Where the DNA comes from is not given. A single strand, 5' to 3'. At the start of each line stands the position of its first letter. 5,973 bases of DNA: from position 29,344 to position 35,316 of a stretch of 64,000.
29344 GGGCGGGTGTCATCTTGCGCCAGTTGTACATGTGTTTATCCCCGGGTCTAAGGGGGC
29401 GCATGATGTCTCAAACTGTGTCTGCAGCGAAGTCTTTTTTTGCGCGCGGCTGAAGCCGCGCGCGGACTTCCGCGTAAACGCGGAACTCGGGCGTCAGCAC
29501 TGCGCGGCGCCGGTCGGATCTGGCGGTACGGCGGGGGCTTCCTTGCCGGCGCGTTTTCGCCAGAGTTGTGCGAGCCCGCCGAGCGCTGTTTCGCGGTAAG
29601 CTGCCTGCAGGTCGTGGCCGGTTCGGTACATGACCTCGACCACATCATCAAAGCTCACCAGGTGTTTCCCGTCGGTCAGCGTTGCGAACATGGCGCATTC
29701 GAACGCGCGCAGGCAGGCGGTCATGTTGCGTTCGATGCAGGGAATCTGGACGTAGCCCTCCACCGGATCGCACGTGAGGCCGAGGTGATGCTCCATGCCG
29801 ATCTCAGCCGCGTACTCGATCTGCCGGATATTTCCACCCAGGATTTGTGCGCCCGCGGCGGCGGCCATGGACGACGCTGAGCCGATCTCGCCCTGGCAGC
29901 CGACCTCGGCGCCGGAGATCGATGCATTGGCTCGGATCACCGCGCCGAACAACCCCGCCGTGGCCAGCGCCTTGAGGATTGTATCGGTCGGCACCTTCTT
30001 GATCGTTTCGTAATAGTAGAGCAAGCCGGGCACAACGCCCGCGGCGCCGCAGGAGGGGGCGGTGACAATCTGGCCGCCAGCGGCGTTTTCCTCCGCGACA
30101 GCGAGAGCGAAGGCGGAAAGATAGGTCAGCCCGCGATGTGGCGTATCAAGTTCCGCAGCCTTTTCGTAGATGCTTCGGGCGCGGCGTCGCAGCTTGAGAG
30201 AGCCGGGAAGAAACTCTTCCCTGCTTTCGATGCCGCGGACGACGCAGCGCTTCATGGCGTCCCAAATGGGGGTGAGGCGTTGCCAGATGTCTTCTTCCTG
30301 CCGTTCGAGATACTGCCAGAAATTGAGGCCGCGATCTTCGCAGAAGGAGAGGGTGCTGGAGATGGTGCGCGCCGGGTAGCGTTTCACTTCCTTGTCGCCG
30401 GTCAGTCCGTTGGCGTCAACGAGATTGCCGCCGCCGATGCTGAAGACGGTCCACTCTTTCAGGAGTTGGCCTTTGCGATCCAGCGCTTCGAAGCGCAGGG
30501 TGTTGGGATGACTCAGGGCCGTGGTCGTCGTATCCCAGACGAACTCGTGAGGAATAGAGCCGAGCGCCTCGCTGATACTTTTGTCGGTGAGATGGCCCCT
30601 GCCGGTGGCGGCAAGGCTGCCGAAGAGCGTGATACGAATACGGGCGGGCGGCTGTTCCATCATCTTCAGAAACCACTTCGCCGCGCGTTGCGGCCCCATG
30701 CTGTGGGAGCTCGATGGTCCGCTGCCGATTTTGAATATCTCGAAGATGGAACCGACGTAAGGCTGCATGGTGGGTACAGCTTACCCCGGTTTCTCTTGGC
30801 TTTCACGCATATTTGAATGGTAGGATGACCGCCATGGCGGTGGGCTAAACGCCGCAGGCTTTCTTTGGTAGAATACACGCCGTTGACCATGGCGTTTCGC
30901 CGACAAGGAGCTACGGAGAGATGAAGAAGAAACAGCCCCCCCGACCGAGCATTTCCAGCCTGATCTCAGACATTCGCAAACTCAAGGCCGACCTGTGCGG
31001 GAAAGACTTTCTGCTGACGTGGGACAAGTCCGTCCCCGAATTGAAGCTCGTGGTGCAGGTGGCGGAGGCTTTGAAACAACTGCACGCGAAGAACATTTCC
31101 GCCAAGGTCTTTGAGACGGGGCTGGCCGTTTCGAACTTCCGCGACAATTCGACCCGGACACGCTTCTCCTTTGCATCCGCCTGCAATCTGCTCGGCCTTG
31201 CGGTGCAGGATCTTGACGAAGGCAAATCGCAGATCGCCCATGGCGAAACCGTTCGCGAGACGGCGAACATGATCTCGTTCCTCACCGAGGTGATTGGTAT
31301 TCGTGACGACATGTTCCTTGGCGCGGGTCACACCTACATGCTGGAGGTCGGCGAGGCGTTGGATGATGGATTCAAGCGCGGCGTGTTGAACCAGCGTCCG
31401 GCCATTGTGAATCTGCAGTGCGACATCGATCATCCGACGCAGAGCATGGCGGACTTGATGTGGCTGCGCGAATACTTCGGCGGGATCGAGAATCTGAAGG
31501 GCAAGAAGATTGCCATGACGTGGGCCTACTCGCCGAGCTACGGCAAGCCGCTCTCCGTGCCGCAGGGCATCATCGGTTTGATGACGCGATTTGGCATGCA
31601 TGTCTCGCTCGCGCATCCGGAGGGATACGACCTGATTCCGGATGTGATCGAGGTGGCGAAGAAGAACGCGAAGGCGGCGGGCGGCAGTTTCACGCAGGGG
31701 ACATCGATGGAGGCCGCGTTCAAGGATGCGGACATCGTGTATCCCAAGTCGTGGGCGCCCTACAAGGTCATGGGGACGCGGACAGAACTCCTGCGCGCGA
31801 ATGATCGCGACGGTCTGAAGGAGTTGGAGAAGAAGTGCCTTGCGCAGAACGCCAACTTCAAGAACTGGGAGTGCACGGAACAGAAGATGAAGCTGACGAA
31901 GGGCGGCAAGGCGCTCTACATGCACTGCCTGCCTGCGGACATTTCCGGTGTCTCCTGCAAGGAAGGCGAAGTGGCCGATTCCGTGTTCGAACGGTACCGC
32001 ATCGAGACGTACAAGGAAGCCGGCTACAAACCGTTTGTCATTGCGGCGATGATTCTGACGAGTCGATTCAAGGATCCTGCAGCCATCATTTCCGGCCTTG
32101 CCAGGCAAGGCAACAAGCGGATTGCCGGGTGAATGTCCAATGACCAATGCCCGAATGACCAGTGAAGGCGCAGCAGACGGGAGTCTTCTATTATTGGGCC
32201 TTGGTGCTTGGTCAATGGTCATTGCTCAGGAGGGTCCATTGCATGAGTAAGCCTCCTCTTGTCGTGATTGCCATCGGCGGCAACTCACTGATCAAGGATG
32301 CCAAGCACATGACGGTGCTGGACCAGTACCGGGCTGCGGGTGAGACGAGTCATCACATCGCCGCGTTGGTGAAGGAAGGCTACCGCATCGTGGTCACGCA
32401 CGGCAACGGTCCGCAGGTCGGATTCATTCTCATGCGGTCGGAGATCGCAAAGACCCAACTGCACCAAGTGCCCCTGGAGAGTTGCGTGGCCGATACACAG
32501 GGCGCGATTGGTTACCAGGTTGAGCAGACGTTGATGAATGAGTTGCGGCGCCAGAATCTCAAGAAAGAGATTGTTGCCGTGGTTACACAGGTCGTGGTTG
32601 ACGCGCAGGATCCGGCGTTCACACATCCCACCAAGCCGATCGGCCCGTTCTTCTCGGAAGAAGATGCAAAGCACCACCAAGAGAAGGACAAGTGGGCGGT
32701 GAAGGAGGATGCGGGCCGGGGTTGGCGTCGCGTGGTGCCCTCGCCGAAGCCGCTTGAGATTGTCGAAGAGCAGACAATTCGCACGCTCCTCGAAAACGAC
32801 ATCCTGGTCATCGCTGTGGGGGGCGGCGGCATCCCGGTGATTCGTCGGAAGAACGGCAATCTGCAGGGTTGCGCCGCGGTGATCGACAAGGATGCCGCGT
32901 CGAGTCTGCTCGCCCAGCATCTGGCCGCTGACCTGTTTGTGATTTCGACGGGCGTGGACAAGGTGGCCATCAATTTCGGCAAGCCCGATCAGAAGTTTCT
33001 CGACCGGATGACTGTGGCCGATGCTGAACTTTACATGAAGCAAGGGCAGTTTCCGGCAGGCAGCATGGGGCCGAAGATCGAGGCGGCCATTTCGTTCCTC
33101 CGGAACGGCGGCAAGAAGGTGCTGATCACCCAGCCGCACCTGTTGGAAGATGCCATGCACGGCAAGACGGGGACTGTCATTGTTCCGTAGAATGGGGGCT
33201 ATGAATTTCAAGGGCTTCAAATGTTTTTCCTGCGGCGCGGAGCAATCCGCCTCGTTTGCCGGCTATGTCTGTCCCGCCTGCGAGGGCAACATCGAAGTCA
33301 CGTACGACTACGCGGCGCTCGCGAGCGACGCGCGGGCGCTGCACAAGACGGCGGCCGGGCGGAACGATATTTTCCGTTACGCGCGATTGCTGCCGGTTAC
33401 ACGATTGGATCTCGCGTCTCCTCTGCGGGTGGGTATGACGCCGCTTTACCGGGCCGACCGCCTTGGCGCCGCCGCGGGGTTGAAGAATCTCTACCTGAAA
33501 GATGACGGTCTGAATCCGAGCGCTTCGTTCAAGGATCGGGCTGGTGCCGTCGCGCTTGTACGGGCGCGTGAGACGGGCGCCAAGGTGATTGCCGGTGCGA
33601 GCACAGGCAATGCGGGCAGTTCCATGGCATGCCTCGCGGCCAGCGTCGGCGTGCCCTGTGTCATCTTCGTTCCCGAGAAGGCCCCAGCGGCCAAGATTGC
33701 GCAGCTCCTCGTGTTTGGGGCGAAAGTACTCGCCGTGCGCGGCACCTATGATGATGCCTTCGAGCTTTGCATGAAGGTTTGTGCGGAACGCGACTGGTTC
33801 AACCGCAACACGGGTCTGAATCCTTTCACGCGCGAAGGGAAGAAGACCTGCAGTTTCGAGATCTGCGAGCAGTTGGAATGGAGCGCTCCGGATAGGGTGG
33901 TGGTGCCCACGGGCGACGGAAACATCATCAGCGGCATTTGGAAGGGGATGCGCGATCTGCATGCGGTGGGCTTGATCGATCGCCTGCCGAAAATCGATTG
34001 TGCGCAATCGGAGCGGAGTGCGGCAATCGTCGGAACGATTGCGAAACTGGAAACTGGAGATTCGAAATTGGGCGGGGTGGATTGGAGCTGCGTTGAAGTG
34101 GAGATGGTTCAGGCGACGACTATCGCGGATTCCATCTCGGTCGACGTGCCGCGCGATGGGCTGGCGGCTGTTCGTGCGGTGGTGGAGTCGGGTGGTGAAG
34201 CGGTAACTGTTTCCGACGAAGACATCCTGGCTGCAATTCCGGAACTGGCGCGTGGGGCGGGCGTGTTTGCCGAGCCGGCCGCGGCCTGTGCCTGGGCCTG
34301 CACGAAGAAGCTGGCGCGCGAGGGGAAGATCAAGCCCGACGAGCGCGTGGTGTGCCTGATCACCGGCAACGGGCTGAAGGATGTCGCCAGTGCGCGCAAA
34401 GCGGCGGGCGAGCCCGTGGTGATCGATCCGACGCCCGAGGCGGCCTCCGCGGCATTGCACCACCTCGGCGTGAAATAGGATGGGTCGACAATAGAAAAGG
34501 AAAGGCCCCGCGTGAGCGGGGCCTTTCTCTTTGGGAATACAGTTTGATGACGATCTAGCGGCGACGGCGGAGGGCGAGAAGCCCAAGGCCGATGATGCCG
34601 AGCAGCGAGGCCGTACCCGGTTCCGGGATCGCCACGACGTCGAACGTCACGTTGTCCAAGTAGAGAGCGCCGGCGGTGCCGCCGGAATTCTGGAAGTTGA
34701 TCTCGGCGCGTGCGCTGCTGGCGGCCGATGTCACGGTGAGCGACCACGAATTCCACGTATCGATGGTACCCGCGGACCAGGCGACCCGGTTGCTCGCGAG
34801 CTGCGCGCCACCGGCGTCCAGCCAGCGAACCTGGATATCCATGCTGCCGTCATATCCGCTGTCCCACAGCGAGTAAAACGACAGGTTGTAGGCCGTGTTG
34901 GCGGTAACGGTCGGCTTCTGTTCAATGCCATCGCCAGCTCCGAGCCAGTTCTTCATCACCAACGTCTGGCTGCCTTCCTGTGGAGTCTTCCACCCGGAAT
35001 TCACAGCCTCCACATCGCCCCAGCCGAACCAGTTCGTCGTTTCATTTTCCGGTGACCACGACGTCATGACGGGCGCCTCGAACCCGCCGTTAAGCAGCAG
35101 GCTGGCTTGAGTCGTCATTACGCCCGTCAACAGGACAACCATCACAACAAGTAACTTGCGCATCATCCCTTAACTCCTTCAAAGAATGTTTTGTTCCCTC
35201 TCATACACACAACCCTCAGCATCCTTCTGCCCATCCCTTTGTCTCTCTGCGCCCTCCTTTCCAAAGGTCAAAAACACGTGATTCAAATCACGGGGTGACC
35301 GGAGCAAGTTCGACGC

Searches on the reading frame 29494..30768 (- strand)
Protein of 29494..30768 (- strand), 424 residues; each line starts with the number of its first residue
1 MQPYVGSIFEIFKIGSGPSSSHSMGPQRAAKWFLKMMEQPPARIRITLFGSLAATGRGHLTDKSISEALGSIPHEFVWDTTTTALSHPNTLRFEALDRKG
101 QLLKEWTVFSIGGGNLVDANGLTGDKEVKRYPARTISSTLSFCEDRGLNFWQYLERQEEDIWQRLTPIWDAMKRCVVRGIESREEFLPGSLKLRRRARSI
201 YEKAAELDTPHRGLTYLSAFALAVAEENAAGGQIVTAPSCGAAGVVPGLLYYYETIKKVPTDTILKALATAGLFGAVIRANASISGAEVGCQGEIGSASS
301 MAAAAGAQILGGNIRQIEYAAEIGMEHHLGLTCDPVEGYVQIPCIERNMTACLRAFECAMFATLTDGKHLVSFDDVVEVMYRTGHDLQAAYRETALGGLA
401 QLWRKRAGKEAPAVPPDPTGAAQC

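Call 10: search_protein_families(library=pfam, proteins=[window:29494-30768:-], max_evalue=0.001)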
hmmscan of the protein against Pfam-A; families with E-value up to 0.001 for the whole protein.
window:29494-30768:- (424 aa): 2 families
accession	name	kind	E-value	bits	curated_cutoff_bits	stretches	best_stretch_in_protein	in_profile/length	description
PF03313.21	SDH_alpha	-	2.9e-77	260.3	26.4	1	155-400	19-260/260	Serine dehydratase alpha chain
PF03315.21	SDH_beta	-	1.5e-28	100.5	26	2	7-66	1-65/155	Serine dehydratase beta chain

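Call 91: search_protein_families(library=ncbifam, proteins=[window:29494-30768:-], max_evalue=0.00001)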
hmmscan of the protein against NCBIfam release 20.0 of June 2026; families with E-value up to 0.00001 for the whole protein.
window:29494-30768:- (424 aa): 5 families
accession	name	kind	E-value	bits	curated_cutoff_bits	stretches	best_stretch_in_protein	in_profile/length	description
TIGR00720.1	sda_mono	equivalog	7.3e-124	414.1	345.1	2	85-400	119-447/450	L-serine ammonia-lyase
NF011614.0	PRK15040.1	equivalog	3.2e-87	293.4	873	2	86-400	122-448/454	L-serine ammonia-lyase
NF011598.0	PRK15023.1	equivalog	5.5e-86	289.3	942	2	87-400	123-448/454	L-serine ammonia-lyase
TIGR00718.1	sda_alpha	equivalog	2.9e-50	171.1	243.2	1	155-401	32-275/300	L-serine ammonia-lyase, iron-sulfur-dependent, subunit alpha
TIGR00719.1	sda_beta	equivalog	3.1e-09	36.9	161.2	1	7-65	5-64/208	L-serine ammonia-lyase, iron-sulfur-dependent subunit beta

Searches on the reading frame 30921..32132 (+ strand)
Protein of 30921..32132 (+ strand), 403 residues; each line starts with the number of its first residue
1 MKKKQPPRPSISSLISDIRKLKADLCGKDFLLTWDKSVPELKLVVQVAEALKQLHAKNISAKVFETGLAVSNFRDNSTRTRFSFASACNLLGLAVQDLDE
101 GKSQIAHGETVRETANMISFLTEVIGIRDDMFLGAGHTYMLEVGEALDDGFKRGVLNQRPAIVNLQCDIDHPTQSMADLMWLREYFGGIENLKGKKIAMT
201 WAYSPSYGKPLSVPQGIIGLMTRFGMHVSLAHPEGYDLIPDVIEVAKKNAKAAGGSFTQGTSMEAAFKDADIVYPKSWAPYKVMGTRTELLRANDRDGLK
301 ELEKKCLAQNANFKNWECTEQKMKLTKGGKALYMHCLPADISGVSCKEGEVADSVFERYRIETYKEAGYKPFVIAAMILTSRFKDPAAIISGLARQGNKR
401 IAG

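Call 10: search_protein_families(library=pfam, proteins=[window:30921-32132:+], max_evalue=0.001)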
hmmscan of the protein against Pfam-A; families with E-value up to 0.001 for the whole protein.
window:30921-32132:+ (403 aa): 2 families
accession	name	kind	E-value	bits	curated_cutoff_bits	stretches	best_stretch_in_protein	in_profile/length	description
PF02729.26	OTCace_N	-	2e-25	90.1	29.9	1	28-184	1-148/148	Aspartate/ornithine carbamoyltransferase, carbamoyl-P binding domain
PF00185.30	OTCace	-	4.5e-18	66.2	29.4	1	218-379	20-155/157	Aspartate/ornithine carbamoyltransferase, Asp/Orn binding domain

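Call 91: search_protein_families(library=ncbifam, proteins=[window:30921-32132:+], max_evalue=0.00001)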
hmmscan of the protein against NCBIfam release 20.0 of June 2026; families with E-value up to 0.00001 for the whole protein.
window:30921-32132:+ (403 aa): 14 families
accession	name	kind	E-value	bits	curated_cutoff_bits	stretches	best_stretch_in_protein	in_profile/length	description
NF005538.0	PRK07200.1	equivalog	3.8e-218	724.2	453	1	10-401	3-395/396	knotted carbamoyltransferase YgeW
TIGR03316.1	ygeW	equivalog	7e-198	657.3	500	1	13-400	3-391/391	knotted carbamoyltransferase YgeW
NF003384.0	PRK04523.1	equivalog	5.1e-35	121.1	288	1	28-377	4-328/336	N-acetylornithine carbamoyltransferase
TIGR00658.1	orni_carb_tr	equivalog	1.9e-34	119.3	280.85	1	28-378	1-299/304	ornithine carbamoyltransferase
NF001986.0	PRK00779.1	subfamily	9.2e-32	110.4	306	1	27-373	5-295/307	ornithine carbamoyltransferase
TIGR04384.1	putr_carbamoyl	exception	2.4e-28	99.2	500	1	29-371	1-296/330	putrescine carbamoyltransferase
TIGR00670.1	asp_carb_tr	equivalog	7.1e-21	74.6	236.95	1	33-304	6-242/304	aspartate carbamoyltransferase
NF003286.0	PRK04284.1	subfamily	9.3e-21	74.3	515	1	24-363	3-296/332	ornithine carbamoyltransferase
NF002032.1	PRK00856.1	equivalog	3.5e-19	69.1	263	1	34-274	7-214/297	aspartate carbamoyltransferase catalytic subunit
NF011380.0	PRK14805.1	equivalog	6.5e-17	61.5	421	1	30-356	4-274/302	ornithine carbamoyltransferase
NF006046.0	PRK08192.1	equivalog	5.4e-13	48.9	512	1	41-274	20-232/339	aspartate carbamoyltransferase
NF009213.0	PRK12562.1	subfamily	8.8e-12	45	559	1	24-339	3-277/334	ornithine carbamoyltransferase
NF002470.0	PRK01713.1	equivalog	1.5e-11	44.4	545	1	36-340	16-278/334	ornithine carbamoyltransferase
NF008853.0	PRK11891.1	equivalog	7.4e-11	41.3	560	1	40-274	101-314/430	aspartate carbamoyltransferase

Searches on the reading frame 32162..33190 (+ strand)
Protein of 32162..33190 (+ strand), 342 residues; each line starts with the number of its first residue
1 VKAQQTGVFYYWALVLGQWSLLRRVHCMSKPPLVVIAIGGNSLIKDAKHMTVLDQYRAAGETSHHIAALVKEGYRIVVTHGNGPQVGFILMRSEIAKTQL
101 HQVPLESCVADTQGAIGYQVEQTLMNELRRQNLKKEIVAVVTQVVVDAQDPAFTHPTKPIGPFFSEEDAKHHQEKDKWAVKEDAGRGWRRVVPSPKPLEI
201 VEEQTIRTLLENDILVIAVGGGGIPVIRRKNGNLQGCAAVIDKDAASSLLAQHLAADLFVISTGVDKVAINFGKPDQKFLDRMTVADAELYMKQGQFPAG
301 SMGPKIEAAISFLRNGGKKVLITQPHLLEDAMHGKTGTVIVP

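Call 10: search_protein_families(library=pfam, proteins=[window:32162-33190:+], max_evalue=0.001)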
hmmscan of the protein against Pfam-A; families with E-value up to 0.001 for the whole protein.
window:32162-33190:+ (342 aa): 1 family
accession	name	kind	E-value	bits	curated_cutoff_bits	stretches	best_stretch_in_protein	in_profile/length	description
PF00696.33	AA_kinase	-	1.2e-28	100.9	24.9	1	33-323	2-233/234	Amino acid kinase family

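Call 91: search_protein_families(library=ncbifam, proteins=[window:32162-33190:+], max_evalue=0.00001)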
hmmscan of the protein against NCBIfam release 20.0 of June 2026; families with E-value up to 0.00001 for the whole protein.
window:32162-33190:+ (342 aa): 7 families
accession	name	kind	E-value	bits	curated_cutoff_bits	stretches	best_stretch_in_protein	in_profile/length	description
NF009007.0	PRK12352.1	subfamily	1.3e-123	411.9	266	1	33-341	4-314/316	carbamate kinase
TIGR00746.1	arcC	equivalog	9.6e-116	386.1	358.25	1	34-341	3-308/309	carbamate kinase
NF009008.0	PRK12354.1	subfamily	5.2e-97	324.7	361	1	34-341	3-299/308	carbamate kinase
NF006926.0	PRK09411.1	equivalog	2.6e-70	237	416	1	34-341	4-296/297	carbamate kinase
TIGR00761.1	argB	equivalog_domain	1.4e-10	41.1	151.3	1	213-322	126-231/231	acetylglutamate kinase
NF010661.0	PRK14058.1-3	equivalog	7.2e-07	28.5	251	1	64-327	20-255/283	acetylglutamate/acetylaminoadipate kinase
NF010659.0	PRK14058.1-1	equivalog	9.1e-07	28.3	223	0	211-340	139-266/267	[LysW]-aminoadipate kinase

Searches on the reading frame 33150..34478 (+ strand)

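Call 10: search_protein_families(library=pfam, proteins=[window:33150-34478:+], max_evalue=0.001)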
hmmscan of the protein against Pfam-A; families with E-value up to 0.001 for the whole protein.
window:33150-34478:+ (442 aa): 1 family
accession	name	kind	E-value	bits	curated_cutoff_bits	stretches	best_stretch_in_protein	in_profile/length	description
PF00291.31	PALP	-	3.5e-73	247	35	1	93-406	4-295/295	Pyridoxal-phosphate dependent enzyme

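Call 91: search_protein_families(library=ncbifam, proteins=[window:33150-34478:+], max_evalue=0.00001)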
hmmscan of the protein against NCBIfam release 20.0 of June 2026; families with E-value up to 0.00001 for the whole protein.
window:33150-34478:+ (442 aa): 42 families (the best 25 are shown)
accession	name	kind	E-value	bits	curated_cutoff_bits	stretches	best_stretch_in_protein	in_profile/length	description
NF006050.0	PRK08197.1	equivalog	1.8e-82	277.3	303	1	21-413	7-386/406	threonine synthase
TIGR00260.1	thrC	equivalog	5.7e-63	213.1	167.1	1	74-411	1-338/340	threonine synthase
NF004170.0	PRK05638.1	equivalog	1.5e-62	211.7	421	1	24-414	3-361/442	threonine synthase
NF005035.0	PRK06450.1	equivalog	1.4e-47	162.2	301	1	24-410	5-336/338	threonine synthase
NF004996.0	PRK06381.1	equivalog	2.9e-46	157.9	266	1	95-407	14-317/319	threonine synthase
NF006205.0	PRK08329.1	equivalog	1.4e-45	155.8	358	2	24-288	3-246/347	threonine synthase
NF006094.0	PRK08246.1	subfamily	1.5e-30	106.7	331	1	94-407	21-302/310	serine/threonine dehydratase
NF006390.0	PRK08639.1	equivalog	1.3e-27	96.8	421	1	95-407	24-313/418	threonine ammonia-lyase IlvA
NF005292.0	PRK06815.1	equivalog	4.6e-25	88.3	371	1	94-406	19-305/320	threonine/serine dehydratase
TIGR01127.1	ilvA_1Cterm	equivalog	1.6e-23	83.3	378.75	1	97-407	1-283/380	threonine ammonia-lyase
TIGR03844.1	cysteate_syn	equivalog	2.3e-23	82.7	324.9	1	24-413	4-384/398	cysteate synthase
TIGR02079.1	THD1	equivalog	4.6e-22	78.4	440.55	1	95-264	15-187/410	threonine ammonia-lyase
NF005680.0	PRK07476.1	equivalog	3.5e-20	72.2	413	1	93-415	20-317/326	hydroxyectoine utilization dehydratase EutB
NF009130.0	PRK12483.1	subfamily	8.9e-20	70.7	801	1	97-397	38-315/521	threonine ammonia-lyase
NF006674.0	PRK09224.1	subfamily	1.9e-18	66.5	577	1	97-407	26-312/508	threonine ammonia-lyase IlvA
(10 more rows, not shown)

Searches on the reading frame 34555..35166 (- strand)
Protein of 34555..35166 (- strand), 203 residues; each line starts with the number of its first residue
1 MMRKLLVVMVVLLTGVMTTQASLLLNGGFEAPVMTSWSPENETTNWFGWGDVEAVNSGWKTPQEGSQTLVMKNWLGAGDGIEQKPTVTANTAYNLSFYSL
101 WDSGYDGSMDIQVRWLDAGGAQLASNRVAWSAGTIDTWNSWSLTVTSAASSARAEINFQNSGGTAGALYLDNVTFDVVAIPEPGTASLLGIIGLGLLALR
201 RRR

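Call 10: search_protein_families(library=pfam, proteins=[window:34555-35166:-], max_evalue=0.001)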
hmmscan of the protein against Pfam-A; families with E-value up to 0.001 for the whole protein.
window:34555-35166:- (203 aa): 2 families
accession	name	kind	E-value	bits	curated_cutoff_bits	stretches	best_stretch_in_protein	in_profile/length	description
PF02018.23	CBM_4_9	-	1e-05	26.3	25.9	1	22-159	2-130/136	Carbohydrate binding domain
PF22825.2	HpiC1-like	-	0.00049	20.7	27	1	26-174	7-172/174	HpiC1 cyclase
